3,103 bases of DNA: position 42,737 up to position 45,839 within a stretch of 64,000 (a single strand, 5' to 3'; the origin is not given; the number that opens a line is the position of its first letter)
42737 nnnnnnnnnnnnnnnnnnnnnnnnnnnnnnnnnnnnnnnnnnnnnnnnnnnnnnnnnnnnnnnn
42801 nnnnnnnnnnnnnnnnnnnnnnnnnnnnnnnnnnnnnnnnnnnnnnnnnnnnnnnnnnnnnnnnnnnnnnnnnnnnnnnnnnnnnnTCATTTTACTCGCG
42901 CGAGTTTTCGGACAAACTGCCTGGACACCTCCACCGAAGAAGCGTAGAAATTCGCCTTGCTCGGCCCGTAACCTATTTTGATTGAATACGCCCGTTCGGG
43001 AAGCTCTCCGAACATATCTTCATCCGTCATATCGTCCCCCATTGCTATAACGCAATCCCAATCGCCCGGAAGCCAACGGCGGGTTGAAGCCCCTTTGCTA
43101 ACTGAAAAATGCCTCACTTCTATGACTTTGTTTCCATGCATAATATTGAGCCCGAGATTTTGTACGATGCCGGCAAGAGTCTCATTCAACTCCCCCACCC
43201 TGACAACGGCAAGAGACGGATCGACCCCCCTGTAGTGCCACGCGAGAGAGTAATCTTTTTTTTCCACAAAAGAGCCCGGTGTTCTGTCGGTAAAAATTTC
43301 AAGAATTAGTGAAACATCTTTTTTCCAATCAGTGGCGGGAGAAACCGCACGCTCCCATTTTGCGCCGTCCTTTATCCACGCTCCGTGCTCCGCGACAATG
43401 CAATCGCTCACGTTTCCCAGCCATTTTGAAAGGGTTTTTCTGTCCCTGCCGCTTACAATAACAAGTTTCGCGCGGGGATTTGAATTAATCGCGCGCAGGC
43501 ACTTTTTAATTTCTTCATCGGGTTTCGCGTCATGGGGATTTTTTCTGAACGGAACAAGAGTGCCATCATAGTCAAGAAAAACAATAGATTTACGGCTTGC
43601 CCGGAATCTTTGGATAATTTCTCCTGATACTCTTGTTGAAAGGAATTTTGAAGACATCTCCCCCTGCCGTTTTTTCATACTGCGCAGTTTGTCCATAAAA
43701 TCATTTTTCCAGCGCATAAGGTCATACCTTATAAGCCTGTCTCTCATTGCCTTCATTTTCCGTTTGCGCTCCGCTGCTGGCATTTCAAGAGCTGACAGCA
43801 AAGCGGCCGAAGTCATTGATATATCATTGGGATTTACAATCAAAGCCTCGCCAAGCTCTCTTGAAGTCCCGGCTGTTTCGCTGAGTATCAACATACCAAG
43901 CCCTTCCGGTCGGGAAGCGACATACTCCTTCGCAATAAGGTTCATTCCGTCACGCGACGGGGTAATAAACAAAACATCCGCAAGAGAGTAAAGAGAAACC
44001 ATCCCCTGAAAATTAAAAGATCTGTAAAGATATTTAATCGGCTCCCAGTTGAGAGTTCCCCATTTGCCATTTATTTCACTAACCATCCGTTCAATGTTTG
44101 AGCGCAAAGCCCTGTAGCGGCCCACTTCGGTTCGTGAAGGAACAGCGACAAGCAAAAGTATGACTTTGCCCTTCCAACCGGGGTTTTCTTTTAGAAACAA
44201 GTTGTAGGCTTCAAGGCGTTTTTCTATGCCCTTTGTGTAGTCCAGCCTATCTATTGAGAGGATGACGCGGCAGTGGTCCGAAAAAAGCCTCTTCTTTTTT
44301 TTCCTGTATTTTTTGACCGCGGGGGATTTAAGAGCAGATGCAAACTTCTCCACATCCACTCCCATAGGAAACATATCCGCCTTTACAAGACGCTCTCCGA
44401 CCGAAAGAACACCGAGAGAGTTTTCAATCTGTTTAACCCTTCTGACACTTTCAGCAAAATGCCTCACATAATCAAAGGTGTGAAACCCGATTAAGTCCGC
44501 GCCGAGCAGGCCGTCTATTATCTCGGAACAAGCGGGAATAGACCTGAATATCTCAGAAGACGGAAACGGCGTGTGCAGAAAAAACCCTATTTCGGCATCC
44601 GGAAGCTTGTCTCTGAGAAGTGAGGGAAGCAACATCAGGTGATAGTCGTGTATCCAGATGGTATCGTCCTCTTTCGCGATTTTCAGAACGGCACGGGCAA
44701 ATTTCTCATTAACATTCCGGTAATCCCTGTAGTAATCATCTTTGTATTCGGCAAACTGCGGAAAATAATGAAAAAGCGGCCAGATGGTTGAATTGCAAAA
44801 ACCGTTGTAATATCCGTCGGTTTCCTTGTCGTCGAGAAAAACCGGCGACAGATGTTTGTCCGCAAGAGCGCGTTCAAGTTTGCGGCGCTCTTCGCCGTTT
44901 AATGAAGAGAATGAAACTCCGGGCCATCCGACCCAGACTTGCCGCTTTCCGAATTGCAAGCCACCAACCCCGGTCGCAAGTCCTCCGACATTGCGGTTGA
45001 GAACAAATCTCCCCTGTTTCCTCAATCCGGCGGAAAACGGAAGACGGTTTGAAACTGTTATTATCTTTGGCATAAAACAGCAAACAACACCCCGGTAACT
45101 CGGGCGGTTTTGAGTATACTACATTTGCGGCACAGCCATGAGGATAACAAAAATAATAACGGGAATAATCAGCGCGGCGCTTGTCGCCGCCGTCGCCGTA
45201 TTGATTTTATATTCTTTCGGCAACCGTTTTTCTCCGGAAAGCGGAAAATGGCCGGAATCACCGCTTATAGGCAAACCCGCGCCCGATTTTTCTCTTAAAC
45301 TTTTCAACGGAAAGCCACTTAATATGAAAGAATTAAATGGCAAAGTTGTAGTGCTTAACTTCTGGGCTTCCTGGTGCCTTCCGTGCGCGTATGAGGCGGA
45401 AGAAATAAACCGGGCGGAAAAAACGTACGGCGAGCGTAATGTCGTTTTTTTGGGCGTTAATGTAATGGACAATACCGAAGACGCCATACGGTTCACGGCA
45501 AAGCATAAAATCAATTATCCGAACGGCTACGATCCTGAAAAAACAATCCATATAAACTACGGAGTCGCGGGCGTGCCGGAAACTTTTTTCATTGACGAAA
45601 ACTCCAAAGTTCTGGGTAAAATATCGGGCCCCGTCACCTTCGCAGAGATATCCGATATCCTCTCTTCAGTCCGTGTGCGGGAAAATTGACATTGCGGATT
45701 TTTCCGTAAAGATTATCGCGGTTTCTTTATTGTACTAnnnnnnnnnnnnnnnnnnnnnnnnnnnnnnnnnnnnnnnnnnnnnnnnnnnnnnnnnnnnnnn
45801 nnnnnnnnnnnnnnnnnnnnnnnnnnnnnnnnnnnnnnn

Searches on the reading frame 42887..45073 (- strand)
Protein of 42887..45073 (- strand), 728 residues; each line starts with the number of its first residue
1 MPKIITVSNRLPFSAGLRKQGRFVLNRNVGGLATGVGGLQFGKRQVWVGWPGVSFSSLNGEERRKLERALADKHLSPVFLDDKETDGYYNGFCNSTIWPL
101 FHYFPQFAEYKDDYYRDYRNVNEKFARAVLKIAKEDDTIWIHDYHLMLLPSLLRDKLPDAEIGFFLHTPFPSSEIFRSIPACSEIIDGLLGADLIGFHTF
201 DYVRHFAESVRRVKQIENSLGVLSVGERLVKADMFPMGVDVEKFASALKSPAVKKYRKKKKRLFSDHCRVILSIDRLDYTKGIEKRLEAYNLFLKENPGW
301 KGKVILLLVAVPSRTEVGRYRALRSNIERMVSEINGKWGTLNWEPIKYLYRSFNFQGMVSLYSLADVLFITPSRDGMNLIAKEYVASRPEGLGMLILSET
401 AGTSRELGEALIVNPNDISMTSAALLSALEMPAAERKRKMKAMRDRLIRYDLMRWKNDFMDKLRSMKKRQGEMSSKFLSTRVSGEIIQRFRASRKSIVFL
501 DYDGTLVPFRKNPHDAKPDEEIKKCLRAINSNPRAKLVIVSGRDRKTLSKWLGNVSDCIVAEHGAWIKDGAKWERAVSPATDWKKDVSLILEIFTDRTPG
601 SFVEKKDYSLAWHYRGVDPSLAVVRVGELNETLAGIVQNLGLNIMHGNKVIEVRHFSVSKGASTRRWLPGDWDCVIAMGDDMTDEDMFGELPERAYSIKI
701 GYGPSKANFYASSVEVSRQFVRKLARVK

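Call 23: find_related_loci(query=window:42887-45073:-, collection=genome_contigs, flank=10000)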
Query window:42887-45073:- (728 aa) in genome_contigs; peptide patterns used: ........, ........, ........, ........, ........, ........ (x = any residue, [..] = any of these).
600 stretches matched a pattern (row limit reached: there are more); 447 encode a relative of the query (tblastn E <= 1e-3); the best 80 are kept; 80 distinct loci.
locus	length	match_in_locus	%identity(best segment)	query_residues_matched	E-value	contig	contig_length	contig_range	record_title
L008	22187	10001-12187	52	1-728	0e+0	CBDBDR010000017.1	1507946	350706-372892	MAG: Thermodesulfobacteriota bacterium isolate 7a2b2c3e-af3a-4cfd-90bc-2cfaeb90f16c genome assembly, contig: contig_17,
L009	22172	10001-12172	52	1-725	0e+0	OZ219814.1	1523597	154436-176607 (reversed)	MAG: Thermodesulfobacteriota bacterium isolate 4e20cc59-495a-4000-abf0-89ce236daca8 genome assembly, chromosome: 4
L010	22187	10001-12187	52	1-728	0e+0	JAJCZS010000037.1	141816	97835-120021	MAG: Deltaproteobacteria bacterium isolate OFTM111 OFTM111_36, whole genome shotgun sequence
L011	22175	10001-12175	53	1-727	0e+0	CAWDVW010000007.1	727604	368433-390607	MAG: Candidatus Dadabacteria bacterium isolate MFD05684.bin.1.387 genome assembly, contig: contig_90819, whole genome sh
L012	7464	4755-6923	53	1-725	0e+0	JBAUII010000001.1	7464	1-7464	MAG: Thermodesulfobacteriota bacterium isolate MFD09513_ilm_asm_bin6 k127_85, whole genome shotgun sequence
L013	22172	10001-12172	51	1-725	0e+0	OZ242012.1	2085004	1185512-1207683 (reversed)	MAG: Thermodesulfobacteriota bacterium isolate 91ea7efe-b69b-418d-9017-4c677b0b92d3 genome assembly, chromosome: 1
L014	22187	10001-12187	51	1-727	0e+0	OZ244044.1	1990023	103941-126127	MAG: Thermodesulfobacteriota bacterium isolate 562d5969-4c6f-403f-ab6b-3350694af712 genome assembly, chromosome: 1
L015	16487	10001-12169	52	1-725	0e+0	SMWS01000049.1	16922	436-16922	MAG: Deltaproteobacteria bacterium isolate N074bin48 k141_641869, whole genome shotgun sequence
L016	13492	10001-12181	47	1-727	0e+0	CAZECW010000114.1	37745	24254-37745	MAG TPA_asm: uncultured archaeon isolate SRP231805_co4_171 genome assembly, contig: k141_133194, whole genome shotgun se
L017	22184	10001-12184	49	1-726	0e+0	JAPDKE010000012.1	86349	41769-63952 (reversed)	MAG: bacterium isolate S5B7_HD70 c_000000000099, whole genome shotgun sequence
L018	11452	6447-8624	48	1-726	0e+0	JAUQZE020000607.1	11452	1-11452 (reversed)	MAG: Candidatus Freyarchaeota archaeon isolate SQRJ_82 k255_1562587, whole genome shotgun sequence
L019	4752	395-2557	48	1-721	0e+0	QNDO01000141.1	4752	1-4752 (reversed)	MAG: Candidatus Hydrothermota bacterium isolate B29_G16 B29_Guay16_scaffold_20514, whole genome shotgun sequence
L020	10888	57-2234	48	1-726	0e+0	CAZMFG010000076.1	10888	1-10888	MAG TPA_asm: uncultured Thermodesulfobacteriota bacterium isolate binchicken_co129_573 genome assembly, contig: NODE_191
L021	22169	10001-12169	49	3-726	0e+0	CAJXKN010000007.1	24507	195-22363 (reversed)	MAG TPA_asm: uncultured Caldiserica bacterium isolate SRR4023290_bin.14_MetaBAT_v2.12.1_MAG genome assembly, contig: NOD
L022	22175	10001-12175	47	1-726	0e+0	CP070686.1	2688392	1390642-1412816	MAG: candidate division WOR-3 bacterium isolate bin65 chromosome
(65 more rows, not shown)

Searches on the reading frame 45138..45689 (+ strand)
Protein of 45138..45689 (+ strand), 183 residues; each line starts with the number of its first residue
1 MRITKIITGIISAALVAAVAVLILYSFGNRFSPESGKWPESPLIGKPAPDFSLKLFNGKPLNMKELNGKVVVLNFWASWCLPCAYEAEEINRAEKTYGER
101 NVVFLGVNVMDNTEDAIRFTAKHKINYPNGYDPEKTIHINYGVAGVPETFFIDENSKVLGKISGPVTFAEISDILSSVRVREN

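Call 39: search_protein_families(library=pfam, proteins=[window:45138-45689:+], max_evalue=0.01)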
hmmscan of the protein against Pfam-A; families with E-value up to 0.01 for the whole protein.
window:45138-45689:+ (183 aa): 6 families
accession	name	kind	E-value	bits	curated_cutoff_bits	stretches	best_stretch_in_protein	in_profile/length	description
PF00578.27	AhpC-TSA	-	2.4e-26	92.5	26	1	44-158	1-121/124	AhpC/TSA family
PF08534.16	Redoxin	-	2.8e-23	82.8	26.6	1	45-167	3-137/148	Redoxin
PF13905.12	Thioredoxin_8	-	6.8e-10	39.6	27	1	68-158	1-94/94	Thioredoxin-like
PF00085.26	Thioredoxin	-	3.4e-09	37.1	23.5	1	68-119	18-68/103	Thioredoxin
PF13098.12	Thioredoxin_2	-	8.9e-09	36.1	27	1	66-175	3-104/104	Thioredoxin-like domain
PF00255.25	GSHPx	-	0.0091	16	27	0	51-107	4-59/108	Glutathione peroxidase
